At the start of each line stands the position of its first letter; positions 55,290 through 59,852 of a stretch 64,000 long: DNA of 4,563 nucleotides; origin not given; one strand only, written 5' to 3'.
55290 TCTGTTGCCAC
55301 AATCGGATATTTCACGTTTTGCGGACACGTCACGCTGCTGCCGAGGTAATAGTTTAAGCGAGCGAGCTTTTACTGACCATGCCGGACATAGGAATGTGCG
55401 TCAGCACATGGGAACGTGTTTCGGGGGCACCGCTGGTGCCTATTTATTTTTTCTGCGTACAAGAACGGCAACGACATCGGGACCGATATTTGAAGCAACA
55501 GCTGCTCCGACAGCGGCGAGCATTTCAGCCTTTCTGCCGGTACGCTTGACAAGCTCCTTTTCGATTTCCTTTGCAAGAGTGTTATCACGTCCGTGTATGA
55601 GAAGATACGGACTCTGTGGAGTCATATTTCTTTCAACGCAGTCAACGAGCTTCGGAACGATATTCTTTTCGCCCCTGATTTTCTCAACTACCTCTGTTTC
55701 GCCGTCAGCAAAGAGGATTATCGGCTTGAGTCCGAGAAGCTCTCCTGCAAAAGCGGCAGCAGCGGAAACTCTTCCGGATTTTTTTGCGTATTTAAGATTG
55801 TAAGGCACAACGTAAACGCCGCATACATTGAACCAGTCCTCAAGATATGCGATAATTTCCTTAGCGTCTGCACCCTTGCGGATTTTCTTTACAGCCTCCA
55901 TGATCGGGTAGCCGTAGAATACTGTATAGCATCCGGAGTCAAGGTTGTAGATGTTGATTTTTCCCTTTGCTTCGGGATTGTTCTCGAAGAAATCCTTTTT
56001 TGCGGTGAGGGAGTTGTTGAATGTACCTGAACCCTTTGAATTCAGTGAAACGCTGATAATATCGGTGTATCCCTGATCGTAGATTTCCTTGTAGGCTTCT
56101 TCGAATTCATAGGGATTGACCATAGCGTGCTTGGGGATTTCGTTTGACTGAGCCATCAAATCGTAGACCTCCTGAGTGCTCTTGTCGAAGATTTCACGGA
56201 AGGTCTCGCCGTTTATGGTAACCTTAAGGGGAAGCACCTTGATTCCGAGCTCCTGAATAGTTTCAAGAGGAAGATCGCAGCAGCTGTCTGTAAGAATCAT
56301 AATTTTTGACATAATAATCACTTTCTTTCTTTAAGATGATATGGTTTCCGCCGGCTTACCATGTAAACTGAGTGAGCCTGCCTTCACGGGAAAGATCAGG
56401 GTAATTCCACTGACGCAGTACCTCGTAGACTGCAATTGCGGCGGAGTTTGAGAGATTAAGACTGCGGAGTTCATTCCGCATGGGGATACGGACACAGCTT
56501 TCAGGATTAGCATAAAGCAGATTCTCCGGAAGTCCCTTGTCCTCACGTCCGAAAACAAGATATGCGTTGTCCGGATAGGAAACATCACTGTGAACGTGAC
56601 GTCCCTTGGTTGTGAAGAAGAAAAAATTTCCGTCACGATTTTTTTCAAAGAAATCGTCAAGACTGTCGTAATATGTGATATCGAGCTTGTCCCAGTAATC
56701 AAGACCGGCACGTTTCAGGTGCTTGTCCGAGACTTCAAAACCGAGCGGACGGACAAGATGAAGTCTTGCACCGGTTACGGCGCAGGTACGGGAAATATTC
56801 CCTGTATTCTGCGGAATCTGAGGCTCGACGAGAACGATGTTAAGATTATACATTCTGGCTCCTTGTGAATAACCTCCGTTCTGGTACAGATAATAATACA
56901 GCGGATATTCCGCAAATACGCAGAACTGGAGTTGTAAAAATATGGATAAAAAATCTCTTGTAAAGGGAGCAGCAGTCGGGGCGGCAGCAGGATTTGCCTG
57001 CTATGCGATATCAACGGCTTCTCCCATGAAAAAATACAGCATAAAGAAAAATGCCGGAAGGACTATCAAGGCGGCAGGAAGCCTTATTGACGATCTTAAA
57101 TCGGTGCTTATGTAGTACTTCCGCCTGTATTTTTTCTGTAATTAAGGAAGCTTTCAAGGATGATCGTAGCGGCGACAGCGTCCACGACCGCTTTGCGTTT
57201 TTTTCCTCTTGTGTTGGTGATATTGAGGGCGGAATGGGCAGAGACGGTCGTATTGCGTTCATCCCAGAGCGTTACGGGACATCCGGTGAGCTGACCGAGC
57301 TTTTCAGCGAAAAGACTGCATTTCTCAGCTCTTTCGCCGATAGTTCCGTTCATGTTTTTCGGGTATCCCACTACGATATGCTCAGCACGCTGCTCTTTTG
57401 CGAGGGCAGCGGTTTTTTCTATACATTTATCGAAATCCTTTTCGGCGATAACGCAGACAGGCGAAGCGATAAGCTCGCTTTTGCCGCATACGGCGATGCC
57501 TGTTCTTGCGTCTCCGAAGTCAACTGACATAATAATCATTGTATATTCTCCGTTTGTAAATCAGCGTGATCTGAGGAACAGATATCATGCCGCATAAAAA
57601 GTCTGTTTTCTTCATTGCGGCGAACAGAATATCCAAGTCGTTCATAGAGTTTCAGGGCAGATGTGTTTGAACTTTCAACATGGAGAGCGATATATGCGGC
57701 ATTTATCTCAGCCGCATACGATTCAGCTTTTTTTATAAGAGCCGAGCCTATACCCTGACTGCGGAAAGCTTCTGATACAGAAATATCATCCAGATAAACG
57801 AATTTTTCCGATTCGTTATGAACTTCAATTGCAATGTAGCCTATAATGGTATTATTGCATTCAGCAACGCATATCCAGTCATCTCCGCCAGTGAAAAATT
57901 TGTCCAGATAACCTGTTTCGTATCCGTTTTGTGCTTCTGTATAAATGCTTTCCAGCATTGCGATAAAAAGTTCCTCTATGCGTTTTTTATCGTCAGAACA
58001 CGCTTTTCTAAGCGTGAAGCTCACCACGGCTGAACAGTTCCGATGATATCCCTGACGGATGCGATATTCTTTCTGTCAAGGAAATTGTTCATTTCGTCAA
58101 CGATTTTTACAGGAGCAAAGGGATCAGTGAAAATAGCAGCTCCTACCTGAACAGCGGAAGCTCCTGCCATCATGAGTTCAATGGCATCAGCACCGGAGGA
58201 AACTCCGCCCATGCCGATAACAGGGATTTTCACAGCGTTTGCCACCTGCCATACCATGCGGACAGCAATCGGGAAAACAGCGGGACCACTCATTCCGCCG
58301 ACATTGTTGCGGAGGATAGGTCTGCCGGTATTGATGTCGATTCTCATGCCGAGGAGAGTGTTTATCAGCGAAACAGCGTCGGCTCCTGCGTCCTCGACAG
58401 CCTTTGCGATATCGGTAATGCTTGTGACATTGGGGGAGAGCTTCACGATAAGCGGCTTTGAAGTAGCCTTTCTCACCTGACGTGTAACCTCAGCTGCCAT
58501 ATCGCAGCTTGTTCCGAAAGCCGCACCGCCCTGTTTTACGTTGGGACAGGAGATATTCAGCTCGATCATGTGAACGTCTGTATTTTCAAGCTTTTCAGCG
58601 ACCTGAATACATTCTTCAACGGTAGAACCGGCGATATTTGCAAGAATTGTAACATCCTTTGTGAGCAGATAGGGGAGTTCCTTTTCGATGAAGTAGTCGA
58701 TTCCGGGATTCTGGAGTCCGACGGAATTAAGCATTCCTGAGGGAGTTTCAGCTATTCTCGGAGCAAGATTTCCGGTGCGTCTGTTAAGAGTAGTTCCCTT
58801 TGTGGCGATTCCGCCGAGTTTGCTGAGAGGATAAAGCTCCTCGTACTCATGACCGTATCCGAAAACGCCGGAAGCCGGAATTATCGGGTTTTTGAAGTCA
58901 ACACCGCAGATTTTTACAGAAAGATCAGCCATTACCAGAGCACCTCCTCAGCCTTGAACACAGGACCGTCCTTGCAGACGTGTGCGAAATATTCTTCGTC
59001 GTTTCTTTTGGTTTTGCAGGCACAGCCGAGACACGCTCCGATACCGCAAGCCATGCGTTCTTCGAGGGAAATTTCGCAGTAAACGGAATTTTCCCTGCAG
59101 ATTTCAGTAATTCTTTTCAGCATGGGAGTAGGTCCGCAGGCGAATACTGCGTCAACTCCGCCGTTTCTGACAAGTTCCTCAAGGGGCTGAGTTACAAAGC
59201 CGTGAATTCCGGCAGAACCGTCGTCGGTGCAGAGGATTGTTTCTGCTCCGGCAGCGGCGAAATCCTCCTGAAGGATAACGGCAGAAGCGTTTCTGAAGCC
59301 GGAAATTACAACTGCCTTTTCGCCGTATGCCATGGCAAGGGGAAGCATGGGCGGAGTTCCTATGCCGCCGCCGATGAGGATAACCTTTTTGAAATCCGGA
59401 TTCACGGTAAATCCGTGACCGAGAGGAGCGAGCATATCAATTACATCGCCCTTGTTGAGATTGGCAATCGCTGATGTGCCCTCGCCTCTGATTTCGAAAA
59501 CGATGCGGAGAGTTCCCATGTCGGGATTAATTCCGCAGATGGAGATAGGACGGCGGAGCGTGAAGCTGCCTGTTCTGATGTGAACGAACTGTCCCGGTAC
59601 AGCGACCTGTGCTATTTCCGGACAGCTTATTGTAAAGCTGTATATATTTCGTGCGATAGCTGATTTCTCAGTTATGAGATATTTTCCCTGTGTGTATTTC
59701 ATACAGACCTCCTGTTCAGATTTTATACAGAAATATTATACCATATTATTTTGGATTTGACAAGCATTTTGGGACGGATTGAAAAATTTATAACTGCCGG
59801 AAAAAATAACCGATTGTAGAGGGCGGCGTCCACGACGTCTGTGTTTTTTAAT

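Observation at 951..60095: A combinatorial mosaic of short repeat modules fills at least 14 intergenic gaps (about 3.3 kb, about 5% of the window)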

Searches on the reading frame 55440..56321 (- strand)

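Call 53: search_protein_families(library=pfam, proteins=[window:55440-56321:-])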
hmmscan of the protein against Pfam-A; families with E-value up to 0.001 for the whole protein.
window:55440-56321:- (293 aa): 1 family
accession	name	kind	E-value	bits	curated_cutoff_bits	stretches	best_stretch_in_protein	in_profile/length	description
PF02645.21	DegV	-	1e-60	205.9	27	1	6-289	1-278/280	Uncharacterised protein, DegV family COG1307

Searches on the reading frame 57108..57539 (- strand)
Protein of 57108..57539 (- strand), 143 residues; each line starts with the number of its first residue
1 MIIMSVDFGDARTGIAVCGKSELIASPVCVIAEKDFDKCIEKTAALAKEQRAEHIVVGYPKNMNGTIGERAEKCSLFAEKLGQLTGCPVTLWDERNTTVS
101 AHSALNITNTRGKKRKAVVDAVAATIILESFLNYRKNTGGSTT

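Call 53: search_protein_families(library=pfam, proteins=[window:57108-57539:-])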
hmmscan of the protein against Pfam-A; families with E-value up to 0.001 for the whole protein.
window:57108-57539:- (143 aa): 1 family
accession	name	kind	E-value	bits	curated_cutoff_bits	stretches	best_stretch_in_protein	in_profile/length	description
PF03652.20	RuvX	-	2e-40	138.7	29.2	1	1-133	1-133/134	Holliday junction resolvase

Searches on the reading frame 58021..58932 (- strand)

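Call 53: search_protein_families(library=pfam, proteins=[window:58021-58932:-])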
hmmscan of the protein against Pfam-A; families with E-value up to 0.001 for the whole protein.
window:58021-58932:- (303 aa): 5 families
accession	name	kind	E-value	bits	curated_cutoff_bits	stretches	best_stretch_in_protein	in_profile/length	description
PF01180.27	DHO_dh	-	7.9e-90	301.4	27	1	4-285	2-291/291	Dihydroorotate dehydrogenase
PF01207.24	Dus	-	8.5e-11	41.9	20.4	1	100-272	60-222/311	Dihydrouridine synthase (Dus)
PF03060.21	NMO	-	1e-06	28.8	28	1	157-267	131-225/331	Nitronate monooxygenase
PF00977.27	His_biosynth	-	6.7e-05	22.9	23.6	0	224-270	179-225/228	Histidine biosynthesis protein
PF01070.24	FMN_dh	-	0.00056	19.5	24.9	0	223-267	259-305/350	FMN-dependent dehydrogenase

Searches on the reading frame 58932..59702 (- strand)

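Call 53: search_protein_families(library=pfam, proteins=[window:58932-59702:-])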
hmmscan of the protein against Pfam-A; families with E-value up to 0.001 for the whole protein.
window:58932-59702:- (256 aa): 2 families
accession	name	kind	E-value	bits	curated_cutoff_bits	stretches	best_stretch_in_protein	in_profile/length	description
PF10418.14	DHODB_Fe-S_bind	-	3.5e-18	65.5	23.9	1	214-254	1-40/41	Iron-sulfur cluster binding domain of dihydroorotate dehydrogenase B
PF08030.17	NAD_binding_6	-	0.00029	21.4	22.2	0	104-129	1-26/156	Ferric reductase NAD binding domain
